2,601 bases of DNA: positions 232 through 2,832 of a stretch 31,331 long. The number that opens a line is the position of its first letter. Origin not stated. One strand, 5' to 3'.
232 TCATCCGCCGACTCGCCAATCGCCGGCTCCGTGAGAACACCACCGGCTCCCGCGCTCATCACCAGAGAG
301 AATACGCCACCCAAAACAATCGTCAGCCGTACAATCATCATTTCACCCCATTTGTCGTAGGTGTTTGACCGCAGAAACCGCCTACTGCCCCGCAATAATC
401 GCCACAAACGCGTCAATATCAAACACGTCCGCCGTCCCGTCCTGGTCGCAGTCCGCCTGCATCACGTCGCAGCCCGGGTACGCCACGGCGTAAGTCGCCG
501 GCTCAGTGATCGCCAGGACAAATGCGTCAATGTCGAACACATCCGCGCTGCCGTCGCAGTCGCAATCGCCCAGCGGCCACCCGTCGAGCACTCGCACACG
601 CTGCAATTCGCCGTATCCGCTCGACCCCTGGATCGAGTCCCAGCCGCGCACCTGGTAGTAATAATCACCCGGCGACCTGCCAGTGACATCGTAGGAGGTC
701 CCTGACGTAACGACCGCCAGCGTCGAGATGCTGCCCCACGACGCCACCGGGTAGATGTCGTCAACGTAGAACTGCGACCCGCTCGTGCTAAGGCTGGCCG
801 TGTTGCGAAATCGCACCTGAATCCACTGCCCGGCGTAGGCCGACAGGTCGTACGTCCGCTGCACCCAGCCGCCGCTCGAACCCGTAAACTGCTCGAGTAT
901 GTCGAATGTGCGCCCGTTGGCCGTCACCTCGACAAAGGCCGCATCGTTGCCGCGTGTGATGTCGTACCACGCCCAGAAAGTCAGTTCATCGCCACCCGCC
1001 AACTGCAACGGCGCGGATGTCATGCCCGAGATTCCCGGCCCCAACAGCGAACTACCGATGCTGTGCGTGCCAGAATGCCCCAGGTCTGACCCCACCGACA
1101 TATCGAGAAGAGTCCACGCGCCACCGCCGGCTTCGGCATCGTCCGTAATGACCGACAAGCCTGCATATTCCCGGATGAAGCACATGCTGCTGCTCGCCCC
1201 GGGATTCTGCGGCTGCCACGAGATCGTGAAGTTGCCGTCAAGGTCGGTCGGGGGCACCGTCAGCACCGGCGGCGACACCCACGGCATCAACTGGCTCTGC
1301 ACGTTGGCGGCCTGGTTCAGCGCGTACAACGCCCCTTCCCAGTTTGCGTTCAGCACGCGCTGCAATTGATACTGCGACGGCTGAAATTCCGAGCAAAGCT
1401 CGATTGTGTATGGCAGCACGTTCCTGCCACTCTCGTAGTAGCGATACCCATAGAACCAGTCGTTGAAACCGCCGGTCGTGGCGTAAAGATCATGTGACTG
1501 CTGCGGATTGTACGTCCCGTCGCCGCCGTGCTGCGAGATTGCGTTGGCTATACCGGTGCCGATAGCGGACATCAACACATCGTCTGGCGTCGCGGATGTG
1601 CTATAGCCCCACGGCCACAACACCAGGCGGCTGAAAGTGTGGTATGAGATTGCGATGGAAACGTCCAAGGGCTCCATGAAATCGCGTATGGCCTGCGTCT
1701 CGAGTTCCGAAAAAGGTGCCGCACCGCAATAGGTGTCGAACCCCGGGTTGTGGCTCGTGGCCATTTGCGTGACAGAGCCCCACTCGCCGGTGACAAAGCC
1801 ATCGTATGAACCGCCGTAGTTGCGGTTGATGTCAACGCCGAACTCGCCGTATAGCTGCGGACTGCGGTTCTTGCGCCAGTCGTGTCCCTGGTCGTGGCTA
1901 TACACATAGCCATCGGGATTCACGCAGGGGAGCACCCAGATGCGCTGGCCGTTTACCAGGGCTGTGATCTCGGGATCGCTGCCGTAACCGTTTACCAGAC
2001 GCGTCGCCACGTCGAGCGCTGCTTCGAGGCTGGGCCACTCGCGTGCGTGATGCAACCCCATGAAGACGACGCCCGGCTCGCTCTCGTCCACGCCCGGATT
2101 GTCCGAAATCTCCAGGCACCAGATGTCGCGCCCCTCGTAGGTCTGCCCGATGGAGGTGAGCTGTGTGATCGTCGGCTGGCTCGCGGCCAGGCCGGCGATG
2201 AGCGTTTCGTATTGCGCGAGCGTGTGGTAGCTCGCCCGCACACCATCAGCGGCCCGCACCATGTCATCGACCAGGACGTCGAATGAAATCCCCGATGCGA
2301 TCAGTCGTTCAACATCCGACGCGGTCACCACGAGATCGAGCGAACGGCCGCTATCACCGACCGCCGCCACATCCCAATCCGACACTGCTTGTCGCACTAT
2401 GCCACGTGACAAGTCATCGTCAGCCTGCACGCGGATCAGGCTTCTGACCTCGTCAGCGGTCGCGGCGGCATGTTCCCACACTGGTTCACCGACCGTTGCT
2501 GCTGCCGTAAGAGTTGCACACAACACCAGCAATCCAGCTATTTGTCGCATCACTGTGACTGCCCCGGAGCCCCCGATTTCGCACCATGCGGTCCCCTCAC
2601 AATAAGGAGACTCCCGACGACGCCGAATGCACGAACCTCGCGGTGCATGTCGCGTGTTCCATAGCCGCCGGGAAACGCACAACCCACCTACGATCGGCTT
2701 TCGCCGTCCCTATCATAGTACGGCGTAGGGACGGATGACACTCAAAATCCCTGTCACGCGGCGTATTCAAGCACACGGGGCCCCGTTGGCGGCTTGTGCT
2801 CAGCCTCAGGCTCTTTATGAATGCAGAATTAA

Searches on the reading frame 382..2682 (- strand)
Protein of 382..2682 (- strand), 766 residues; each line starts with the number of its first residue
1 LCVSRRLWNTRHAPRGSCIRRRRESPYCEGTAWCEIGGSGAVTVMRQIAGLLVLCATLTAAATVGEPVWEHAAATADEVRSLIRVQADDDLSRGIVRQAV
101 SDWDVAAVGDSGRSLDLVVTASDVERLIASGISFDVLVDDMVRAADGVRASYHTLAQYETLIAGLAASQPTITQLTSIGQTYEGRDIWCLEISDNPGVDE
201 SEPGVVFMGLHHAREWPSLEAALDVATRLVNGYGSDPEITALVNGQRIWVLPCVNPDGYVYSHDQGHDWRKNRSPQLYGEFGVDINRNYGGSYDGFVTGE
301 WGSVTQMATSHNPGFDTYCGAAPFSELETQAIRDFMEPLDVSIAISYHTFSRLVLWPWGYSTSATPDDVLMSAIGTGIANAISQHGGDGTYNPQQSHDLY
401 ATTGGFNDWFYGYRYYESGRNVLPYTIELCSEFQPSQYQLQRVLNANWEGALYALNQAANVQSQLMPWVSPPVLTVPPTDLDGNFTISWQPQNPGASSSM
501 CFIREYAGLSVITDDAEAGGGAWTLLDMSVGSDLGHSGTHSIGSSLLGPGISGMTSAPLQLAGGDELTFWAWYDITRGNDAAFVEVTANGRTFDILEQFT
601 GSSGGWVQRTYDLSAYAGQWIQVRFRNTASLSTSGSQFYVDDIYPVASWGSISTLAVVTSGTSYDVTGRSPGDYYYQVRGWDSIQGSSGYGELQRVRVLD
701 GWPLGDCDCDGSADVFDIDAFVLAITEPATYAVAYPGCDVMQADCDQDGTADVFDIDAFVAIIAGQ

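Call 48: search_protein_families(library=pfam, proteins=[window:382-2682:-], max_evalue=0.1)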
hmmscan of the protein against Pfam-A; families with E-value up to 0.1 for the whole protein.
window:382-2682:- (766 aa): 2 families
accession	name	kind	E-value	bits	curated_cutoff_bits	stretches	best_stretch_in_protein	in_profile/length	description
PF00246.29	Peptidase_M14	-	3.6e-66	224.1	21.6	1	159-449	2-285/286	Zinc carboxypeptidase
PF20773.4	InhA-like_MAM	-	5.2e-07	29.8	26.9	1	566-643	66-160/191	Immune inhibitor A-like, MAM domain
